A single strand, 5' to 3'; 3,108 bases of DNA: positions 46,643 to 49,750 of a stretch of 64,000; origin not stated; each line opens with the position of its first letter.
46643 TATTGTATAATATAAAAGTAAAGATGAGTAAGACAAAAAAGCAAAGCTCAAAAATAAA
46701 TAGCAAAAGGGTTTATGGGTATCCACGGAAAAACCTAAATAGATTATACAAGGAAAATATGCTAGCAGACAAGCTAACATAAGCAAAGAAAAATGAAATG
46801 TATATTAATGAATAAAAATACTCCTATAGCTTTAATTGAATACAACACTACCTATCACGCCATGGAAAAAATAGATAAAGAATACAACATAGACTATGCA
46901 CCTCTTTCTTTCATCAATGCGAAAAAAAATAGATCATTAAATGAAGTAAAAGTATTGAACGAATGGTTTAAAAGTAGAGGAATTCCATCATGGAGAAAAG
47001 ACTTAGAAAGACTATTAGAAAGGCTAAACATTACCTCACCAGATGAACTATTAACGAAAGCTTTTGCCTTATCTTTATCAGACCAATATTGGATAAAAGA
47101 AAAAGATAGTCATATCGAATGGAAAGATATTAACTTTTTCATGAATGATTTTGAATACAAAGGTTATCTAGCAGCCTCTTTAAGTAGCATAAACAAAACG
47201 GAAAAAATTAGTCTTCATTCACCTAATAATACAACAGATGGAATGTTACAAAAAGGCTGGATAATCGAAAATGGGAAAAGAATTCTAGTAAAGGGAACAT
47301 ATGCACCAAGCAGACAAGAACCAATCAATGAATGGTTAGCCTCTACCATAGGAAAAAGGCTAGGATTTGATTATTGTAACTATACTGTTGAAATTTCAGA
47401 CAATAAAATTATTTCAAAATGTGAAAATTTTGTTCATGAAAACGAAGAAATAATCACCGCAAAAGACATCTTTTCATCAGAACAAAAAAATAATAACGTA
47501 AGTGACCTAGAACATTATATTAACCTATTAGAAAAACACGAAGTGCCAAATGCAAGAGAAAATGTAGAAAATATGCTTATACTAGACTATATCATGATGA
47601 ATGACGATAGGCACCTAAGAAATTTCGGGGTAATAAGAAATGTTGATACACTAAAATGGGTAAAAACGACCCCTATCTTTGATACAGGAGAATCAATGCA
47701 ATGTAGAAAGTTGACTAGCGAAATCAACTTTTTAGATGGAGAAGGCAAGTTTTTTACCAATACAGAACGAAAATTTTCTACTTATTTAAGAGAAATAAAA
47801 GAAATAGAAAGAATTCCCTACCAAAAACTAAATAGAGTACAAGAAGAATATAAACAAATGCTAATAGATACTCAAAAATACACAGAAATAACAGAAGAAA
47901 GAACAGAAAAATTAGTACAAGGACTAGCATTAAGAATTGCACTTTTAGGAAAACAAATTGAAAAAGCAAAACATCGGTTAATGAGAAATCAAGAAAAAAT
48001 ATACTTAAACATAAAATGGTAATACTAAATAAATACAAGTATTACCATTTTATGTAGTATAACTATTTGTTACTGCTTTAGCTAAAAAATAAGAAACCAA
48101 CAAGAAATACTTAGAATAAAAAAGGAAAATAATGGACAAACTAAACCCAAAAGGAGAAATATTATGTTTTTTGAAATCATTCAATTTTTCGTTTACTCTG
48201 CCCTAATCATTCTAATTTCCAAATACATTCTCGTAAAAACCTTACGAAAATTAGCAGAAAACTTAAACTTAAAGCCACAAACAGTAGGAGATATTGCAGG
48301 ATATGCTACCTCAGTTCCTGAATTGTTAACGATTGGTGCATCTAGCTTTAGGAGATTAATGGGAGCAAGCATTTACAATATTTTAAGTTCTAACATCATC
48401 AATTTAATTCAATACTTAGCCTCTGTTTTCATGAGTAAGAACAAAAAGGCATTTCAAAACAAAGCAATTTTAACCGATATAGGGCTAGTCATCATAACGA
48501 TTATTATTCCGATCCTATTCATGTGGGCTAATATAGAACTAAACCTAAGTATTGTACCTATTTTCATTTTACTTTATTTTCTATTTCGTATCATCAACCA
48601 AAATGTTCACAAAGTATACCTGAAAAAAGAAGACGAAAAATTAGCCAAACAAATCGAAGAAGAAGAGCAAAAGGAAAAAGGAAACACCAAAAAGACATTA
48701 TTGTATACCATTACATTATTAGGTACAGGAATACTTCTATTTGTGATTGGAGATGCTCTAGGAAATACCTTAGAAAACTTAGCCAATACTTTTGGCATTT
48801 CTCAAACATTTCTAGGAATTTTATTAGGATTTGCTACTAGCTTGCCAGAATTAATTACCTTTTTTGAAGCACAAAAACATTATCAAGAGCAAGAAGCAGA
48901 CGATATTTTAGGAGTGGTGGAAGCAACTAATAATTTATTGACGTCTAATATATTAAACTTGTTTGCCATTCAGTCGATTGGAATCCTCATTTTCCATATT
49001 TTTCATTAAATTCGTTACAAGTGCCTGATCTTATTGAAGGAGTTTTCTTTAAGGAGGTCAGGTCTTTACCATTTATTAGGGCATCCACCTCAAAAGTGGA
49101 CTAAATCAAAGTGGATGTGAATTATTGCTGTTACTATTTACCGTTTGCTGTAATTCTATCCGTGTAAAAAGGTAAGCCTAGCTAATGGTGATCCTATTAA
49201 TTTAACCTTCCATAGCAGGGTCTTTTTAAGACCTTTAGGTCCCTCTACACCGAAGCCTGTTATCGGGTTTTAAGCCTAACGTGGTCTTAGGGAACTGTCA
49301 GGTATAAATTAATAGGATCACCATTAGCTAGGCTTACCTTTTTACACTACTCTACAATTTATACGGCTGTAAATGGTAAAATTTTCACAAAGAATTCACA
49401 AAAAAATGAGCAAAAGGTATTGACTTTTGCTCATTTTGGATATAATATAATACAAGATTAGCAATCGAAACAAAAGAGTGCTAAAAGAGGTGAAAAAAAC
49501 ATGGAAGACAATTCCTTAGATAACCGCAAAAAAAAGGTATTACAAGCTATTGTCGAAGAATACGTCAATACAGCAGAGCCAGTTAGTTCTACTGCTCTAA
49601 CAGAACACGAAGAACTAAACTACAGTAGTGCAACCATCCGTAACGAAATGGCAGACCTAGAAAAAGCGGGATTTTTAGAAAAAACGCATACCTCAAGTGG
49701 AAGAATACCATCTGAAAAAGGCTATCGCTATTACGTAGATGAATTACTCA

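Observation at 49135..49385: MITE-like element of about 250 bp with 43-bp perfect (roughly 80-bp imperfect) inverted arms and a structured 100-nt core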

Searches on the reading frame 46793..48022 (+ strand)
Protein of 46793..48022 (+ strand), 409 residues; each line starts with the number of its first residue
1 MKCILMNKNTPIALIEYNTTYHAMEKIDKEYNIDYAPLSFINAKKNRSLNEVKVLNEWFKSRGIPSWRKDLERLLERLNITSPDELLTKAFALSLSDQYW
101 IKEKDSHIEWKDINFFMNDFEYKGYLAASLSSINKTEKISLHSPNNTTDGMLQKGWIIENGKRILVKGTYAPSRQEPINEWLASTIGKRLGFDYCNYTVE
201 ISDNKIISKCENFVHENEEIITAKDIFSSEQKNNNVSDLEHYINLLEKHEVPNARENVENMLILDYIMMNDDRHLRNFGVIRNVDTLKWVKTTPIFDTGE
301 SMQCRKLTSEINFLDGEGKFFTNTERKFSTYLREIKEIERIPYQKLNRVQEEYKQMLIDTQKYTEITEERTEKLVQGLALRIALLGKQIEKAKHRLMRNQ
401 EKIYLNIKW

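Call 10: search_protein_families(library=pfam, proteins=[window:46793-48022:+])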
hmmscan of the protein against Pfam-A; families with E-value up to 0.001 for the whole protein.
window:46793-48022:+ (409 aa): 2 families
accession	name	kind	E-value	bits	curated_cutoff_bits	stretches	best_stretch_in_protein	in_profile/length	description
PF07804.18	HipA_C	-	1.2e-08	35.3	30.5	1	159-315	18-176/213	HipA-like C-terminal domain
PF20613.4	HipA_2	-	1.5e-07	31.4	27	1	159-283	21-133/240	HipA-like kinase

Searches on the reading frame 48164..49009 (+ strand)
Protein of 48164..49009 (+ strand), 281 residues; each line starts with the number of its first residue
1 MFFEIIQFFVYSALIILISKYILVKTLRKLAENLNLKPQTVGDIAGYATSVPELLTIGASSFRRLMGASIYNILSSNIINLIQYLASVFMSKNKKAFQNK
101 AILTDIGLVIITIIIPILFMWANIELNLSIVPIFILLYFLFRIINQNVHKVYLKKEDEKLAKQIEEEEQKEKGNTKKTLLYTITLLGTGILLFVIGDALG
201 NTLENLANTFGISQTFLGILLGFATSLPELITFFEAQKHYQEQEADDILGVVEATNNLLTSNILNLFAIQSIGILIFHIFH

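Call 10: search_protein_families(library=pfam, proteins=[window:48164-49009:+])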
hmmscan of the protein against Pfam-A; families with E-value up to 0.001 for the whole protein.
window:48164-49009:+ (281 aa): 1 family
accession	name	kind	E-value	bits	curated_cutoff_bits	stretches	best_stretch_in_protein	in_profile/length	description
PF01699.29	Na_Ca_ex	-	5e-19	69.2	24.9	2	7-141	4-145/151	Sodium/calcium exchanger protein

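Call 33: find_encoding_contigs(protein=window:48164-49009:+, flank=3000, max_places=10)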
Protein window:48164-49009:+ (281 aa): 23 contigs read that carry it; 5 places shown.
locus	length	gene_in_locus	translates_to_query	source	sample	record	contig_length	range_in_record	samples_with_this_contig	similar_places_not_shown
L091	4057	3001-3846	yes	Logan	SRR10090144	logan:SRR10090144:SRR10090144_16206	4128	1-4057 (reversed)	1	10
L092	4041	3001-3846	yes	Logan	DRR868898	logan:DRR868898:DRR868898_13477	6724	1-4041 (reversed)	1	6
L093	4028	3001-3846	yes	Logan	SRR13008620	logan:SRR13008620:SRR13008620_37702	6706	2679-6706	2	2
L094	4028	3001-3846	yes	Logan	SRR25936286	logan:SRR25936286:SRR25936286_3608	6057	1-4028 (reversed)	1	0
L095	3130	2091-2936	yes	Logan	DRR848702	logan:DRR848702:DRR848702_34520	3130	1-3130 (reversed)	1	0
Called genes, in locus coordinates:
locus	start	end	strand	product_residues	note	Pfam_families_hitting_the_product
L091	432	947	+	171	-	-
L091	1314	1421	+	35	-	-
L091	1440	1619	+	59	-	-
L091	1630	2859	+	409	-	PF07804:HipA_C, PF20613:HipA_2 (weak)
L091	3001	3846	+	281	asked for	PF01699:Na_Ca_ex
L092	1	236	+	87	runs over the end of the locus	-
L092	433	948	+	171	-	-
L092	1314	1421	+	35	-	-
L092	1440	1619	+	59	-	-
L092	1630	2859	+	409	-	PF07804:HipA_C, PF20613:HipA_2 (weak)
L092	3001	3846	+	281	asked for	PF01699:Na_Ca_ex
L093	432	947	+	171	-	-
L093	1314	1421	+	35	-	-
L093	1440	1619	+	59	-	-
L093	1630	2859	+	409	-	PF07804:HipA_C, PF20613:HipA_2 (weak)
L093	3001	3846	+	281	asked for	PF01699:Na_Ca_ex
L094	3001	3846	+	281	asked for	PF01699:Na_Ca_ex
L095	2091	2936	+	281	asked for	PF01699:Na_Ca_ex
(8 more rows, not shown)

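Call 60: find_homologous_proteins(query=window:48164-49009:+, max_evalue=1e-60)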
Query window:48164-49009:+ (281 aa): 4532 proteins with E <= 1e-60 among 8000 candidates; the best 120 are listed.
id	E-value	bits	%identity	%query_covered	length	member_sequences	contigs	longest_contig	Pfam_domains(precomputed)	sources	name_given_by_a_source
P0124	2.8e-168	576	100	100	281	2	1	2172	PF01699.30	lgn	-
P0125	1.6e-167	573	99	100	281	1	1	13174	PF01699.30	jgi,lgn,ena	jgi:Ca2+/Na+ antiporter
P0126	9.3e-164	561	96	100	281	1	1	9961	PF01699.30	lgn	-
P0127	7.1e-158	542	93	100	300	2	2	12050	PF01699.30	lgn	-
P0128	2.6e-152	523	89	100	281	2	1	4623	PF01699.30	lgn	-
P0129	2.8e-128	445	76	100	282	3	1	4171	PF01699.30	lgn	-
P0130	4.0e-127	441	76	99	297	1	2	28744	PF01699.30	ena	-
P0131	6.1e-127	440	76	98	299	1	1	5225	PF01699.30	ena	-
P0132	1.5e-126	439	76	98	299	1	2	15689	PF01699.30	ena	-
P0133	2.8e-126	438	75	98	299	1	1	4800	PF01699.30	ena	-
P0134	2.4e-123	428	75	100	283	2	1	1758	PF01699.30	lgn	-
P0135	1.8e-122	426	73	99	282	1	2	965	PF01699.30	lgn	-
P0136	1.8e-122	426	73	95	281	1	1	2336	PF01699.30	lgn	-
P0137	2.3e-122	425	73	99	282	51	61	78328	PF01699.30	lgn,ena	-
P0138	8.5e-122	423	72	99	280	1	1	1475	PF01699.30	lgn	-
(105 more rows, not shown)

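Call 61: find_encoding_contigs(protein=P0125, flank=8000, max_places=4)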
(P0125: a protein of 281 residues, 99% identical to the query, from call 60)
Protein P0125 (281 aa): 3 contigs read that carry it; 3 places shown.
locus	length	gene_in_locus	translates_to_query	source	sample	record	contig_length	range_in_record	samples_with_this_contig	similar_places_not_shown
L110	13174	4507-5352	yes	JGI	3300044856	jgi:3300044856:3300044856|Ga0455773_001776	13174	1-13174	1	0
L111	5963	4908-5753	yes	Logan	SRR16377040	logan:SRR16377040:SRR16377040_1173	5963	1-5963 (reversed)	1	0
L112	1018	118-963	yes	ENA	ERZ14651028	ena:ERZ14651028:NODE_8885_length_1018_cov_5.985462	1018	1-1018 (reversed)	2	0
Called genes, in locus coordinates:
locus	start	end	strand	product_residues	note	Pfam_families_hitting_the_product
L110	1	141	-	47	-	?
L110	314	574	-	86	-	PF07866:DUF1653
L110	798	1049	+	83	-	-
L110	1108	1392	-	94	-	PF13560:HTH_31, PF12844:HTH_19, PF01381:HTH_3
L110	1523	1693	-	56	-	-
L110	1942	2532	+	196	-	-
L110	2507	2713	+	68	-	-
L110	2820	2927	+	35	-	-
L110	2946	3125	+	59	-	-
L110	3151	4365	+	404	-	PF07804:HipA_C, PF20613:HipA_2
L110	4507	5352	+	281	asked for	PF01699:Na_Ca_ex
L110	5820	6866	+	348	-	PF08220:HTH_DeoR (faint), PF01628:HrcA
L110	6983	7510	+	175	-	PF01025:GrpE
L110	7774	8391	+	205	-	-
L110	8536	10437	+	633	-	PF00012:HSP70, PF06723:MreB_Mbl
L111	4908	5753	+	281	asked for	PF01699:Na_Ca_ex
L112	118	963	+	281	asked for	PF01699:Na_Ca_ex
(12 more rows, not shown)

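Call 62: find_encoding_contigs(protein=P0126, flank=8000, max_places=4)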
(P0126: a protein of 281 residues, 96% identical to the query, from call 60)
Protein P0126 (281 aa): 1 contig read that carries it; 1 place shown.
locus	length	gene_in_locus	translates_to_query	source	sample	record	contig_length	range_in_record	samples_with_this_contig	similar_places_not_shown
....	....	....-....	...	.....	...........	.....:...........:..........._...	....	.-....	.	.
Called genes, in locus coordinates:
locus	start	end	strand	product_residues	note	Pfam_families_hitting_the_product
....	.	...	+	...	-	?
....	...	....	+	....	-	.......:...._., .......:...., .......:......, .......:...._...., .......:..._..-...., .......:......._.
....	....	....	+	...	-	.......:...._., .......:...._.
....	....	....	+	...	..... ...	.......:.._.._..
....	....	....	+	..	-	-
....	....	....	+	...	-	-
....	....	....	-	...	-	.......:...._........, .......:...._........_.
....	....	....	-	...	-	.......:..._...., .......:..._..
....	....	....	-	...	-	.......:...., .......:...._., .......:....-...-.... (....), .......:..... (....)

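Call 63: find_encoding_contigs(protein=P0127, flank=8000, max_places=4)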
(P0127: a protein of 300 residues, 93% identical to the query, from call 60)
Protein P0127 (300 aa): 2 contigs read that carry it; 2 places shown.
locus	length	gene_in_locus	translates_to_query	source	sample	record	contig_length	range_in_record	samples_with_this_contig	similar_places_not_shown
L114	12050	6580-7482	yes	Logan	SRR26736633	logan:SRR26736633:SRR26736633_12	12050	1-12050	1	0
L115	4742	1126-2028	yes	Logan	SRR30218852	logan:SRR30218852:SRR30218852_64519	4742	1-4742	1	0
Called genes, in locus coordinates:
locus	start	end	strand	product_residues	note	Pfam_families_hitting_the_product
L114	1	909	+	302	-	?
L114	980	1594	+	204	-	PF01965:DJ-1_PfpI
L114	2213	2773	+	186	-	PF08281:Sigma70_r4_2, PF04545:Sigma70_r4 (weak)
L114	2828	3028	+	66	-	PF12645:HTH_16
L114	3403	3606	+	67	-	PF09035:Tn916-Xis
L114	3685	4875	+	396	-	PF02920:Integrase_DNA, PF00589:Phage_integrase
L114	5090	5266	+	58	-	-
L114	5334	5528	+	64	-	-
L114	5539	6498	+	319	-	-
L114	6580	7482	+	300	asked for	PF01699:Na_Ca_ex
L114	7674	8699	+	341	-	PF08220:HTH_DeoR (faint), PF01628:HrcA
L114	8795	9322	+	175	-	PF01025:GrpE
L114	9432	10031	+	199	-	PF01928:CYTH (weak)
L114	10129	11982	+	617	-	PF00012:HSP70, PF06723:MreB_Mbl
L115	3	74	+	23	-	?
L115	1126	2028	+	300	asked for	PF01699:Na_Ca_ex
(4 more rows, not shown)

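Call 64: find_encoding_contigs(protein=P0128, flank=8000, max_places=4)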
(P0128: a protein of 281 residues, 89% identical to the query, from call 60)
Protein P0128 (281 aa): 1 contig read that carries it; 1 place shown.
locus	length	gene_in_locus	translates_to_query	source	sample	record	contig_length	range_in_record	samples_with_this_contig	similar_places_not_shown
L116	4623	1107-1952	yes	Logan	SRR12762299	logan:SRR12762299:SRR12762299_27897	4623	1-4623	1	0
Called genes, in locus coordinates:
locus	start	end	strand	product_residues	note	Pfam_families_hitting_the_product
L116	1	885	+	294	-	?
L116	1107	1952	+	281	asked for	PF01699:Na_Ca_ex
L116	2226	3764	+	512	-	-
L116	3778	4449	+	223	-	-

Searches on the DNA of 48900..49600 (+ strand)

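Call 5: search_rna_families(source=window, start=48900, end=49600, threshold=evalue, max_evalue=10, show_alignments=3)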
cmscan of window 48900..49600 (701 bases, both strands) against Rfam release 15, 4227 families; matches with E-value up to 10: 12.
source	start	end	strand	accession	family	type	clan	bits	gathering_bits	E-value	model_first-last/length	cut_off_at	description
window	49183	49326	-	RF04225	MIR7502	Gene; miRNA;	-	25.4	71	1.6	1-143/143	no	MIR7502 microRNA precursor family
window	49406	49451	+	RF01096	PK-HAV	Cis-reg;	-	21.6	50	4.9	1-56/56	no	HepA virus 3'-terminal pseudoknot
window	49335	49420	-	RF03749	MIR2617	Gene; miRNA;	-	18.3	46.5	3.5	1-86/86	no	MIR2617 microRNA precursor family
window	49065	49102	-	RF01371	CRISPR-DR58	Gene; CRISPR;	-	17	38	2.4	1-37/37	no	CRISPR RNA direct repeat element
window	49405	49435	+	RF04134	MIR7504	Gene; miRNA;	-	16.2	83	9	1-124/124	no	MIR7504 microRNA precursor family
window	49398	49472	-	RF02551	DapZ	Cis-reg;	-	15.6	56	6.6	1-78/78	no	ABC transporter regulator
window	49328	49433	-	RF02527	SSRC38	Gene; sRNA;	-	15.4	80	4.5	1-166/166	no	Streptococcus sRNA SSRC38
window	49401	49439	+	RF03664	MIR6288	Gene; miRNA;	-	15.1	74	7.5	1-92/92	no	MIR6288 microRNA precursor family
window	49406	49454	+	RF01464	rliA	Gene; sRNA;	-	14.3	50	3.2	1-224/224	no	Listeria sRNA rliA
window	49052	49091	+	RF01652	ceN70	Gene; snRNA; snoRNA; CD-box;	-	13.6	65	8.6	1-71/71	no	Caenorhabditis snoRNA ceN70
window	49352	49438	+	RF02377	SurA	Gene; sRNA;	-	11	100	2.2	1-279/279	no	SurA sRNA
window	49483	49600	+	RF00470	Toga_5_CRE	Cis-reg;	-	10.4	120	2.2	1-110/268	3'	Togavirus 5' plus strand cis-regulatory element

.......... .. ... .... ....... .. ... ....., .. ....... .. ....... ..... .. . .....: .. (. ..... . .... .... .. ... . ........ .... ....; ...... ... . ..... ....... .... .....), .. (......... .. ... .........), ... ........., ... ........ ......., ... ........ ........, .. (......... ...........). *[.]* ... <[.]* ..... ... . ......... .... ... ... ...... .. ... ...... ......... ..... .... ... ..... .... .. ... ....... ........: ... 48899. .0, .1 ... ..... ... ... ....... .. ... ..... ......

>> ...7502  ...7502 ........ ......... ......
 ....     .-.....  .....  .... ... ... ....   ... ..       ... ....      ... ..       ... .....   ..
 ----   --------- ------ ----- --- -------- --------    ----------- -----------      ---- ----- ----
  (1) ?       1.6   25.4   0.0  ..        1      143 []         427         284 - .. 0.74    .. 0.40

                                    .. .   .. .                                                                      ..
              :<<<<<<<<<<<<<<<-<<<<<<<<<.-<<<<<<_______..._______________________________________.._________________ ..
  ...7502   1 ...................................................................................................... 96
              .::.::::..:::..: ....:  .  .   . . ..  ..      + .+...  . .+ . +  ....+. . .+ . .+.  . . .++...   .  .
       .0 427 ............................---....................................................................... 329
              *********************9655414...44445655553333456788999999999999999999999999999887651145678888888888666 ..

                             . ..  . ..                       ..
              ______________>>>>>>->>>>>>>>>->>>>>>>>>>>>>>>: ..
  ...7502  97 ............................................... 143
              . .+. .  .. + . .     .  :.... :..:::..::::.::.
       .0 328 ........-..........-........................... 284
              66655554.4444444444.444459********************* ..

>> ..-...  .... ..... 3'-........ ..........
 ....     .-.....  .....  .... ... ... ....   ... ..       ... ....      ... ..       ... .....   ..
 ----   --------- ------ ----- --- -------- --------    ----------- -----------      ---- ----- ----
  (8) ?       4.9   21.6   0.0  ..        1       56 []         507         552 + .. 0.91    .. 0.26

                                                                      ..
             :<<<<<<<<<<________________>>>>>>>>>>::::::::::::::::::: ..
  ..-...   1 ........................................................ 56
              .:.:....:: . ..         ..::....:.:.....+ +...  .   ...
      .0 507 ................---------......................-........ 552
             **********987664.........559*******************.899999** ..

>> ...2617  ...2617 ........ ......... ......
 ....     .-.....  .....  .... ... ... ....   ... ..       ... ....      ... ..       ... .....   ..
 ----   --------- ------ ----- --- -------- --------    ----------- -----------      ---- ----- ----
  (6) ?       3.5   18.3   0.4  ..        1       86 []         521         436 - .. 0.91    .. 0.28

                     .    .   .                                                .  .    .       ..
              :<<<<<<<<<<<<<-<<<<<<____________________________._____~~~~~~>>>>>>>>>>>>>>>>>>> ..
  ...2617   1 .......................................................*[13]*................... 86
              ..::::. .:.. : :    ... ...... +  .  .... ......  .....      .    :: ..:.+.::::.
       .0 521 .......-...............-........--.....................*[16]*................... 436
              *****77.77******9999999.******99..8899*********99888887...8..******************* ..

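Call 88: search_dna_similar(query=window:49125-49390:+, collection=plasmids, mode=distant, max_evalue=0.01, max_rows=10)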
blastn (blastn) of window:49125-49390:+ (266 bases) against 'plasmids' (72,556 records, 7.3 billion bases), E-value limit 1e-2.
No match.

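Call 89: search_dna_similar(query=window:49125-49390:+, collection=phages, mode=distant, max_evalue=0.01, max_rows=10)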
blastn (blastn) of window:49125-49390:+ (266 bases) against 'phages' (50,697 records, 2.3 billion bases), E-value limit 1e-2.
No match.
